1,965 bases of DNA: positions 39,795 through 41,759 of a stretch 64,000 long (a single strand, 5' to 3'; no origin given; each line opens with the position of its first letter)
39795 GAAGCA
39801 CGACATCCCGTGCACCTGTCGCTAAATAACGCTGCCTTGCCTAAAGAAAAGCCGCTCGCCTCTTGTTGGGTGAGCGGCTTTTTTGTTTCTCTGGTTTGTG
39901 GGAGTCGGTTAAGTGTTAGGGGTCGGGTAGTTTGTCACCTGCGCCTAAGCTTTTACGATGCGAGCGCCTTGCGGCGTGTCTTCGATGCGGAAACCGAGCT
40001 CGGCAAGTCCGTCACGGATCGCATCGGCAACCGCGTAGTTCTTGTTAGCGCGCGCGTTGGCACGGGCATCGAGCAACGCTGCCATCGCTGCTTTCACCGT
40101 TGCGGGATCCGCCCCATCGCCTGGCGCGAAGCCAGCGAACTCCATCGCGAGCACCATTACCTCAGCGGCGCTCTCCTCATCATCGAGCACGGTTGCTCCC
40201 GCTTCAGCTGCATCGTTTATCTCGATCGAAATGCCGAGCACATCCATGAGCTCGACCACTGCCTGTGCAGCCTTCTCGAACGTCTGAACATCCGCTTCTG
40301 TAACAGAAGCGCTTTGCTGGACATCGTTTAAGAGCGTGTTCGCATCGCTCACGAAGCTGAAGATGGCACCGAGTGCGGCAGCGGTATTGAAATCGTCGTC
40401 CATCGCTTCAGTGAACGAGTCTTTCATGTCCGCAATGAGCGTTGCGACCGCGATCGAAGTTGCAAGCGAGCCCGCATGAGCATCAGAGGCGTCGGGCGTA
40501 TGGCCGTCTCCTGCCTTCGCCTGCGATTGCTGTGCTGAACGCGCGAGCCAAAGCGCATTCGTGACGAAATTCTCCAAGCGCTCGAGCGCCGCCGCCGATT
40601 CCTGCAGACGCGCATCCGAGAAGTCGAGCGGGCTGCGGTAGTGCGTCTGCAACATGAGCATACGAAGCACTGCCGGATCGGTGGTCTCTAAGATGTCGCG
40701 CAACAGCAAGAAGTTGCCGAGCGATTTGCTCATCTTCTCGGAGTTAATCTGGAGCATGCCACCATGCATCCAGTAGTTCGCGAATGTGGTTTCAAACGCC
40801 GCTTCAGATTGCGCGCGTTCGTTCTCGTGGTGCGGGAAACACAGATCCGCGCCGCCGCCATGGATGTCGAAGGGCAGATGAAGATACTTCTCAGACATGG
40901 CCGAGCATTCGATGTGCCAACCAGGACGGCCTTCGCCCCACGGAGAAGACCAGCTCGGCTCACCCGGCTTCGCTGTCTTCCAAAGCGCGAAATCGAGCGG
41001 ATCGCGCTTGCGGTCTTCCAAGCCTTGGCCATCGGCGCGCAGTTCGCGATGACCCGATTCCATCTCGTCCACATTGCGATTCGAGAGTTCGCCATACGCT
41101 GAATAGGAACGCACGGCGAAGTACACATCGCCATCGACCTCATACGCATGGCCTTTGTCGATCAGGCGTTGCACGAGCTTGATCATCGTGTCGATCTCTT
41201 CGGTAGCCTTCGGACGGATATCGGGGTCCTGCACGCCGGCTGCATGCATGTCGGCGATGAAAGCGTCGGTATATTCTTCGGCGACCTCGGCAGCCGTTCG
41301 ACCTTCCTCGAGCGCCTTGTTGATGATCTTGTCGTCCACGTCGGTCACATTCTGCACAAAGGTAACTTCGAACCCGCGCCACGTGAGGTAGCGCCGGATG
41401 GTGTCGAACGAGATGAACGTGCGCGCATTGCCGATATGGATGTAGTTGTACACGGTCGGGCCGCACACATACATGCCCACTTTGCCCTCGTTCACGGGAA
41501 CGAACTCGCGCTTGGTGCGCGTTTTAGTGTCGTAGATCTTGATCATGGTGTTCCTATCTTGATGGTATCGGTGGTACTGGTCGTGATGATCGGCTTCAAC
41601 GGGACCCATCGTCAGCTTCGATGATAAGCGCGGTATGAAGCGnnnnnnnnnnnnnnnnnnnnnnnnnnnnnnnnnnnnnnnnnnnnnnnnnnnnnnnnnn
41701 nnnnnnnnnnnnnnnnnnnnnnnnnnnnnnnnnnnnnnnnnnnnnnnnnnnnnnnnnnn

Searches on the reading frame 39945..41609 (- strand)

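Call 73: search_protein_families(library=pfam, proteins=[window:39945-41609:-], max_evalue=0.00001)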
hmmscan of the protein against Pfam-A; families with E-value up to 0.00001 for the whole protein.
window:39945-41609:- (554 aa): 6 families
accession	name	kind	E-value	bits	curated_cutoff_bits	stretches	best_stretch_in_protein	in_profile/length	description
PF01406.26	tRNA-synt_1e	-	1.1e-132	442.5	27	1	36-338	2-299/301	tRNA synthetases class I (C) catalytic domain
PF09334.17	tRNA-synt_1g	-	2e-14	53.6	20.1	1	55-169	12-127/391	tRNA synthetases class I (M)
PF09190.17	DALR_2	-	4.9e-14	53.1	22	1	399-460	2-55/57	DALR domain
PF01921.24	tRNA-synt_1f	-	1.2e-08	34.8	27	0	289-350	279-340/360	tRNA synthetases class I (K)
PF23493.1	CysS_C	-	2.7e-07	31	23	1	507-547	6-46/51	Cysteinyl-tRNA ligase anticodon binding domain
PF00133.28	tRNA-synt_1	-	7.6e-07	28.7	22.7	0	245-328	327-411/414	tRNA synthetases class I (I, L, M and V)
